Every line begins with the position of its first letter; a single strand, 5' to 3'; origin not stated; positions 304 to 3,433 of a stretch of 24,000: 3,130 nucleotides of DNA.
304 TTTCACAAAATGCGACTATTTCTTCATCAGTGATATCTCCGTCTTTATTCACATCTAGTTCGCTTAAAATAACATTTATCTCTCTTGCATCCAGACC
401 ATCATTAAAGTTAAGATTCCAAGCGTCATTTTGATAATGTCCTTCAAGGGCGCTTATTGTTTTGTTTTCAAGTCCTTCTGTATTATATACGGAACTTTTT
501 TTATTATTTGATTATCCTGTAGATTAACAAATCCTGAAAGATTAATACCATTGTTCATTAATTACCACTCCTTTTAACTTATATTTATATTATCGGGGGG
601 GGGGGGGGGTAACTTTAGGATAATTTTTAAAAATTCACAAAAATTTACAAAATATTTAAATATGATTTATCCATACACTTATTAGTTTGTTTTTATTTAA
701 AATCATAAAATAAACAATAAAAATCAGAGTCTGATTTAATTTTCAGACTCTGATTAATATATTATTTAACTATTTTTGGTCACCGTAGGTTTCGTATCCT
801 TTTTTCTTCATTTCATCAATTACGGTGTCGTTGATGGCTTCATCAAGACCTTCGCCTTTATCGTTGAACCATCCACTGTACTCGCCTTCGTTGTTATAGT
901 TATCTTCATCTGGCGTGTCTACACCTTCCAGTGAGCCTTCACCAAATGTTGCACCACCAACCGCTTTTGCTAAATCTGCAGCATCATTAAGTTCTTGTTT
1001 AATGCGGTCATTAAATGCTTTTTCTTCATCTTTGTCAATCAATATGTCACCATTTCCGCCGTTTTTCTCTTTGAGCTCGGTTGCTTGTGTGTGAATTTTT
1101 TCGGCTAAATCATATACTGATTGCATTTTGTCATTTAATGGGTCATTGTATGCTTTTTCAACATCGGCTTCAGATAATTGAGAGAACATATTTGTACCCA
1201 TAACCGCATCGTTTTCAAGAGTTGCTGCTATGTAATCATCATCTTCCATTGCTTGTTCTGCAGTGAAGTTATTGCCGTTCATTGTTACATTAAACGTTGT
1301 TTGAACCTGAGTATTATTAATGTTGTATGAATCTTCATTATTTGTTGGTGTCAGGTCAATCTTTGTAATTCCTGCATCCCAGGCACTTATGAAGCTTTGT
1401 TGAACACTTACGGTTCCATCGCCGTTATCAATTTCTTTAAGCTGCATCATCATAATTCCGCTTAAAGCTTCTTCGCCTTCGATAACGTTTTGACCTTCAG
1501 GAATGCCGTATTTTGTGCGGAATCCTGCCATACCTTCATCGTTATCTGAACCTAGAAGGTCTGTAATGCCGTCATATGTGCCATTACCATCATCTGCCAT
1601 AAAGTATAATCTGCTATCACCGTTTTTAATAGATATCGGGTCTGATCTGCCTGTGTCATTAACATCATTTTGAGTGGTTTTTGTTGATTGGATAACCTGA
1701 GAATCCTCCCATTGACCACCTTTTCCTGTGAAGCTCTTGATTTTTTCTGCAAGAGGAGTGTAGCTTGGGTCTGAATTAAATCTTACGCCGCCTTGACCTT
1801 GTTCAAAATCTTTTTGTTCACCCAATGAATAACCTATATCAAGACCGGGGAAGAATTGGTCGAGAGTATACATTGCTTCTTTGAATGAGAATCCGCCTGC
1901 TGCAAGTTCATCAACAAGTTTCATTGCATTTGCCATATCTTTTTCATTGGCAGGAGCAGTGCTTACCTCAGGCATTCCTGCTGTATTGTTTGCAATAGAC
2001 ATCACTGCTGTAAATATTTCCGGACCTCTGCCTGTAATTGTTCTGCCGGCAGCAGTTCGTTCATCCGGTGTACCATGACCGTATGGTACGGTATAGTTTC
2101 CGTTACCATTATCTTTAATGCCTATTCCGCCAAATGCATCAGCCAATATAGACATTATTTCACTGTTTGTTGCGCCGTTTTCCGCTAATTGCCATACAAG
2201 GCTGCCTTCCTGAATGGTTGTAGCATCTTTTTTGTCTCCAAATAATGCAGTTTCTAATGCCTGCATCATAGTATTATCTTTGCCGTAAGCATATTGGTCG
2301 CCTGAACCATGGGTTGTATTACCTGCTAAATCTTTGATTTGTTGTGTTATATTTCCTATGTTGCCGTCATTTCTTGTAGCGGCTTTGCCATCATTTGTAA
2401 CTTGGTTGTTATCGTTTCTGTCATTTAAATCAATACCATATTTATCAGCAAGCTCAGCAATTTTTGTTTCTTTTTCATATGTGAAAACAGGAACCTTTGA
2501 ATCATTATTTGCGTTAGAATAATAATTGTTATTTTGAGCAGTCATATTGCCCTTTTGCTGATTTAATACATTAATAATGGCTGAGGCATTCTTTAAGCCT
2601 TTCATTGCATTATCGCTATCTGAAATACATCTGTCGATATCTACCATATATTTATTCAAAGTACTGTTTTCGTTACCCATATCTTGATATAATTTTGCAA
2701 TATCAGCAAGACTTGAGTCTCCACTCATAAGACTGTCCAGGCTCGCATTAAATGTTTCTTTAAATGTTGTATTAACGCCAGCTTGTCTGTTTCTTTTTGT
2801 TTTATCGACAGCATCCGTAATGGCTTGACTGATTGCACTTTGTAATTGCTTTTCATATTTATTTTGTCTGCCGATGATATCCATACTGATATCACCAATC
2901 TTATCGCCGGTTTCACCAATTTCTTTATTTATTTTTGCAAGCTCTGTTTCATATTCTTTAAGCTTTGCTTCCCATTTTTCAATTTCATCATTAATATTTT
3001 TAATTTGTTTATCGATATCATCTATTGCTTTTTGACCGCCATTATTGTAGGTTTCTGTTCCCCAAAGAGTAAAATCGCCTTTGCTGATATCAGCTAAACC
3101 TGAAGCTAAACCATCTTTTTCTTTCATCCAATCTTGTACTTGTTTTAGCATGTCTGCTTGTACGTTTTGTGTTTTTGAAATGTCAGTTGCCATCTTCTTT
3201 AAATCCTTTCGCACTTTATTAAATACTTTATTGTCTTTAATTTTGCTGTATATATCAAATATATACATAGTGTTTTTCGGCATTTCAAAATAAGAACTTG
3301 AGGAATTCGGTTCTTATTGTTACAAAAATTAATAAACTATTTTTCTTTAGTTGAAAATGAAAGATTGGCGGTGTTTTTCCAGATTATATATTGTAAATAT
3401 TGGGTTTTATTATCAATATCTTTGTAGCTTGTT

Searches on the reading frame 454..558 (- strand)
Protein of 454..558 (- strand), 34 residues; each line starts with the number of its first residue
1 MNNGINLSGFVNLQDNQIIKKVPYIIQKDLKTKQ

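Call 31: find_encoding_contigs(protein=window:454-558:-, flank=10000, max_places=10)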
Protein window:454-558:- (34 aa): 23 contigs read that carry it; 3 places shown.
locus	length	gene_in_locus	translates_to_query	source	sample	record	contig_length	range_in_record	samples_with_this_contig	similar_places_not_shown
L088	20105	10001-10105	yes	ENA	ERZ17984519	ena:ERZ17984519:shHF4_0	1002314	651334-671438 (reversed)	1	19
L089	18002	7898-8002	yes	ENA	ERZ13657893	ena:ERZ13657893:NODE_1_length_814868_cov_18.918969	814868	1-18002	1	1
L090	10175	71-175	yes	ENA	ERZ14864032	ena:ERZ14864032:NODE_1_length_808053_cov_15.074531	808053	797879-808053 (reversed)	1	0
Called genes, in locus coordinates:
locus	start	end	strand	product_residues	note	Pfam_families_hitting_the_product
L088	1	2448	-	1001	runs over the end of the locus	PF21722:Gly_rich_2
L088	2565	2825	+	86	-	PF01381:HTH_3 (weak)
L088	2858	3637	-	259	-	PF00413:Peptidase_M10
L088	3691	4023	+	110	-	-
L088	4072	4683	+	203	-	PF21176:RecR_HhH, PF02132:RecR_ZnF (weak), PF01751:Toprim, PF13662:Toprim_4, PF21175:RecR_C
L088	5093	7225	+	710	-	-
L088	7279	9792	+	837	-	-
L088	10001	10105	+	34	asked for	-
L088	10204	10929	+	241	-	-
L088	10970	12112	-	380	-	PF02463:SMC_N, PF13175:AAA_15, PF13476:AAA_23 (weak)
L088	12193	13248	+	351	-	PF00294:PfkB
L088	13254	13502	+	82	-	PF01479:S4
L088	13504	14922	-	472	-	PF00082:Peptidase_S8 (weak)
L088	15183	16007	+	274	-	PF04542:Sigma70_r2, PF04539:Sigma70_r3, PF08281:Sigma70_r4_2, PF04545:Sigma70_r4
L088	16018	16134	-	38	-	-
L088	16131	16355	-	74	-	-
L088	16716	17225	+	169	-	-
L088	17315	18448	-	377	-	PF02096:60KD_IMP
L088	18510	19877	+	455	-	PF10396:TrmE_N, PF12631:MnmE_helical, PF01926:MMR_HSR1, PF02421:FeoB_N (weak)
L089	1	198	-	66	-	?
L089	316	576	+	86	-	PF01381:HTH_3 (weak)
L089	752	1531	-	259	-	PF00413:Peptidase_M10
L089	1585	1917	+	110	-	-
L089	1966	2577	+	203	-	PF21176:RecR_HhH, PF02132:RecR_ZnF (weak), PF01751:Toprim, PF13662:Toprim_4, PF21175:RecR_C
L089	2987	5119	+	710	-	-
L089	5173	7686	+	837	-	-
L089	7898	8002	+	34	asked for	-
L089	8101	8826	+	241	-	-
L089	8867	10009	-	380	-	PF02463:SMC_N, PF13175:AAA_15, PF13476:AAA_23 (weak)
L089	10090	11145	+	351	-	PF00294:PfkB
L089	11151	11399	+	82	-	PF01479:S4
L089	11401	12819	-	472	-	PF00082:Peptidase_S8 (weak)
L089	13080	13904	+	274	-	PF04542:Sigma70_r2, PF04539:Sigma70_r3, PF08281:Sigma70_r4_2, PF04545:Sigma70_r4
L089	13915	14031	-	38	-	-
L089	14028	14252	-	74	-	-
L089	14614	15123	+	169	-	-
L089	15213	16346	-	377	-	PF02096:60KD_IMP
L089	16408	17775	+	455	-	PF10396:TrmE_N, PF12631:MnmE_helical, PF01926:MMR_HSR1, PF02421:FeoB_N (weak)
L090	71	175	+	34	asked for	-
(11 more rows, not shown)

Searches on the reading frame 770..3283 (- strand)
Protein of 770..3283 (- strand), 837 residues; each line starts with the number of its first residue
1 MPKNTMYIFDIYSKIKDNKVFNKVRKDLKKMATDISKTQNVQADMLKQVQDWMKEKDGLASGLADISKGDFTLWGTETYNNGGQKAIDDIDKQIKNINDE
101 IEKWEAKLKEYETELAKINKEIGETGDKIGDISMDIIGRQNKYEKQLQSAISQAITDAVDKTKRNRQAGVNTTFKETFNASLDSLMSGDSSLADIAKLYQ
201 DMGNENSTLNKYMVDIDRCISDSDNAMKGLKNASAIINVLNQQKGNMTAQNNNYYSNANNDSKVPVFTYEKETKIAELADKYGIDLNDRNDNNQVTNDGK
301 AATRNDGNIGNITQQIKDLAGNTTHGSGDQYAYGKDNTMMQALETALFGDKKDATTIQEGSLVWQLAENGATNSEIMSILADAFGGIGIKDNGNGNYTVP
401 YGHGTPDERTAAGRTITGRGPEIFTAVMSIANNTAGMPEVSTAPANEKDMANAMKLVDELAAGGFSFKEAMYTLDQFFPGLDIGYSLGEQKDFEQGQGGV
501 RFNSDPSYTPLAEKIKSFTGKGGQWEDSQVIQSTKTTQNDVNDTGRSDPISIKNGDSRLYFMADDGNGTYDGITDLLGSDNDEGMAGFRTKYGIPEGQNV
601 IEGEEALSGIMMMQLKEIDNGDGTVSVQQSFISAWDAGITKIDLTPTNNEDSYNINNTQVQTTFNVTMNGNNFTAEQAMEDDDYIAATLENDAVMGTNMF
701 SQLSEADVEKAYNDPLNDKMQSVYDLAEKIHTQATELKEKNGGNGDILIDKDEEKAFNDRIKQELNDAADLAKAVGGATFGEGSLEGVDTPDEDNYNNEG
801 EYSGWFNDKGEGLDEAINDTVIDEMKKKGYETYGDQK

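Call 8: search_protein_families(library=pfam, proteins=[window:770-3283:-], max_evalue=0.01)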
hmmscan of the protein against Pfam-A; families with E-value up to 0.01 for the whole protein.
window:770-3283:- (837 aa): 4 families
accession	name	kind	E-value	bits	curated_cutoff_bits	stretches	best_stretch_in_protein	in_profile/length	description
PF04108.17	ATG17_like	-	0.0015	18.5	43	1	84-251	115-277/355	Autophagy protein ATG17-like domain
PF15294.11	Leu_zip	-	0.0027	17.7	28.2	1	20-169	68-210/275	Leucine zipper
PF18652.6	Adhesin_P1_N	-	0.0028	18.4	27.1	1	84-121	54-91/106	Adhesin P1 N-terminal domain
PF06696.16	Strep_SA_rep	-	0.0056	17.1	26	0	103-122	2-21/25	Streptococcal surface antigen repeat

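Call 13: find_encoding_contigs(protein=window:770-3283:-, flank=6000, max_places=10)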
Protein window:770-3283:- (837 aa): 23 contigs read that carry it; 3 places shown.
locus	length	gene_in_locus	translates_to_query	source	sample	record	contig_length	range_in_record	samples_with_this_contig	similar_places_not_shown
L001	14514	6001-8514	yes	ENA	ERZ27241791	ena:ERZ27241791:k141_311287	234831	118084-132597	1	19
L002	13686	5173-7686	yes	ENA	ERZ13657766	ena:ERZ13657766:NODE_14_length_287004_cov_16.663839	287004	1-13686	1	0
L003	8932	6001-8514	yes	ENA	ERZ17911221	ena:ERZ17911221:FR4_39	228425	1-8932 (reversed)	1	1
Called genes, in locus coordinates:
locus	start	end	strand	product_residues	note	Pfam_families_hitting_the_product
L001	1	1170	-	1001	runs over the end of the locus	PF21722:Gly_rich_2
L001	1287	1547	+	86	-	PF01381:HTH_3 (weak)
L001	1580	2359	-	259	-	PF00413:Peptidase_M10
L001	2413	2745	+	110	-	-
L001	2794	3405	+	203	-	PF21176:RecR_HhH, PF02132:RecR_ZnF (weak), PF01751:Toprim, PF13662:Toprim_4, PF21175:RecR_C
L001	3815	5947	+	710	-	-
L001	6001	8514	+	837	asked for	-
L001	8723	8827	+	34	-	-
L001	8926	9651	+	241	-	-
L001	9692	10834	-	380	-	PF02463:SMC_N, PF13175:AAA_15, PF13476:AAA_23 (weak)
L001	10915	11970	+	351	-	PF00294:PfkB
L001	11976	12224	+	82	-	PF01479:S4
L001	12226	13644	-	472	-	PF00082:Peptidase_S8 (weak)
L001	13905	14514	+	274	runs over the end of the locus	PF04542:Sigma70_r2, PF04539:Sigma70_r3, PF08281:Sigma70_r4_2, PF04545:Sigma70_r4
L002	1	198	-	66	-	?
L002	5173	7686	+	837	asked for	-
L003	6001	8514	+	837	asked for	-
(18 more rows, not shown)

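Call 15: find_related_loci(query=window:770-3283:-, collection=genome_contigs, flank=4000)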
Query window:770-3283:- (837 aa) in genome_contigs; peptide patterns used: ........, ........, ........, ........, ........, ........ (x = any residue, [..] = any of these).
15 stretches matched a pattern, but none encodes a relative of the query by tblastn (E <= 1e-3).
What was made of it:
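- Tried and rejected: genome_contigs scan with the 837-aa neighbour: no relatives found (call 15).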

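Call 29: list_cluster_members(proteins=[window:770-3283:-, window:454-558:-, window:3337-5469:-])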
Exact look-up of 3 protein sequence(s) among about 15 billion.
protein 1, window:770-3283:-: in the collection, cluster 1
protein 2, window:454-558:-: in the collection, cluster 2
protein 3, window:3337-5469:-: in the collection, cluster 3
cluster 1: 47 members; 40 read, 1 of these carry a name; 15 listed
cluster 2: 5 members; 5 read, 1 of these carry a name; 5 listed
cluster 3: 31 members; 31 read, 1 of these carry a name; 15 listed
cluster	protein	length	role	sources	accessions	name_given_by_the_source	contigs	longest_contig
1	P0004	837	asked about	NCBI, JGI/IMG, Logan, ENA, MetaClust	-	\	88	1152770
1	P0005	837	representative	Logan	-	-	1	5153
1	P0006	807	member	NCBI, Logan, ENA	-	-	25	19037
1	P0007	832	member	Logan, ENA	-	-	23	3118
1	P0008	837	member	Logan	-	-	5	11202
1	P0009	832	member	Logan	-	-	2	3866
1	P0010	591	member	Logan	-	-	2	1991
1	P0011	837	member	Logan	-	-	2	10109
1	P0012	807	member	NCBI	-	-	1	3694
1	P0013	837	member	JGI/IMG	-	-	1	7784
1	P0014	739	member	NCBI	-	-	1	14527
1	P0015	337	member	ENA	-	-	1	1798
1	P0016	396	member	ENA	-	-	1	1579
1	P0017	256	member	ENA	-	-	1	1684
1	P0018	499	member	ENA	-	-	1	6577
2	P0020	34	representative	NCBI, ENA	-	-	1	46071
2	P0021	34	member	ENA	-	-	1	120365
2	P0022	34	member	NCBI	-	-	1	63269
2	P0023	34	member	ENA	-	-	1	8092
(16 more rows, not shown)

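Call 30: find_encoding_contigs(protein=P0020, flank=1500, max_places=10)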
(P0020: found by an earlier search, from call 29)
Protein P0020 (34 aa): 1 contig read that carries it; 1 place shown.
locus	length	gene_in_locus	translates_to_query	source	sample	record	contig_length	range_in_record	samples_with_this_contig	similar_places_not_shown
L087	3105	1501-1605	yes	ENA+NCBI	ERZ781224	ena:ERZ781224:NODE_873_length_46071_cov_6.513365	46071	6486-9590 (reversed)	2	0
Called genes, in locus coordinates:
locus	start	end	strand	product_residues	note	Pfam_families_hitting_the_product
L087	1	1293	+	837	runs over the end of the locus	-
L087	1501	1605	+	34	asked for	-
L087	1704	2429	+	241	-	-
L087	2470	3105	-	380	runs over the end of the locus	PF02463:SMC_N, PF13175:AAA_15, PF13476:AAA_23 (weak)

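Call 34: find_encoding_contigs(protein=P0021, flank=1500, max_places=10)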
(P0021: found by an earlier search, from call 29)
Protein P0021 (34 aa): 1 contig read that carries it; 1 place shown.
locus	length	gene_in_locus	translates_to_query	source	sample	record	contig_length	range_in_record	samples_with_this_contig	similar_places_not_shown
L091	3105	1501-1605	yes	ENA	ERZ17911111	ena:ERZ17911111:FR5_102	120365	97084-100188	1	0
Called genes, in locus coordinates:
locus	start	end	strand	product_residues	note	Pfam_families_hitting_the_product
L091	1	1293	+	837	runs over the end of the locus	-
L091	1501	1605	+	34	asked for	-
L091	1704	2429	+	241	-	-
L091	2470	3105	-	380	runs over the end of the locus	PF02463:SMC_N, PF13175:AAA_15, PF13476:AAA_23 (weak)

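Call 35: find_encoding_contigs(protein=P0022, flank=1500, max_places=10)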
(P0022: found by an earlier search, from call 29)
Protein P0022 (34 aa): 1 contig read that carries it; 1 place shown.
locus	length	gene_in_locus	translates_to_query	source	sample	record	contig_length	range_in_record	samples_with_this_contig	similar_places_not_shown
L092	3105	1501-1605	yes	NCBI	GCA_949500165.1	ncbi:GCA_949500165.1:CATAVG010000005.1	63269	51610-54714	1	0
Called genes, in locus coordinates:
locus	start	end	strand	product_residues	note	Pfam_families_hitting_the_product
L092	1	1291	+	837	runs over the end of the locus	-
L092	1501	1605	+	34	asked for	-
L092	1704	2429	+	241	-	-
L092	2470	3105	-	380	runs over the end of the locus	PF02463:SMC_N, PF13175:AAA_15, PF13476:AAA_23 (weak)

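Call 37: find_encoding_contigs(protein=P0023, flank=1500, max_places=10)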
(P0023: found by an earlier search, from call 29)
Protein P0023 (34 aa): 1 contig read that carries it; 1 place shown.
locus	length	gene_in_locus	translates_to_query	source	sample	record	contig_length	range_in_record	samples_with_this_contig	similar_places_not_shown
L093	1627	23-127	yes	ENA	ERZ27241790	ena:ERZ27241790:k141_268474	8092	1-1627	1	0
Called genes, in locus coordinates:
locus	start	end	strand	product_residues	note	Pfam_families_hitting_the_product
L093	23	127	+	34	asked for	-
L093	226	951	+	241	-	-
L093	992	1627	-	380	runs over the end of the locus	PF02463:SMC_N, PF13175:AAA_15, PF13476:AAA_23 (weak)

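Call 49: search_protein_families(library=ncbifam, proteins=[window:770-3283:-], max_evalue=0.1)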
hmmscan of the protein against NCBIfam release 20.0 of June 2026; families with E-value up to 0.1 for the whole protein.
window:770-3283:- (837 aa): 3 families
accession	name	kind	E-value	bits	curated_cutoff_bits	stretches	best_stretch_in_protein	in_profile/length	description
NF045487.1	ASRP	equivalog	0.0008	18.1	300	1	84-186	382-488/593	archaea-specific SMC-related protein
NF003034.1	PRK03918.1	equivalog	0.0013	16.8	700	1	20-287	201-462/878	DNA double-strand break repair ATPase Rad50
NF046118.1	T4SS_BAB2_0123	subfamily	0.047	13.9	100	0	82-161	48-123/145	BAB2_0123 family type IV secretion system effector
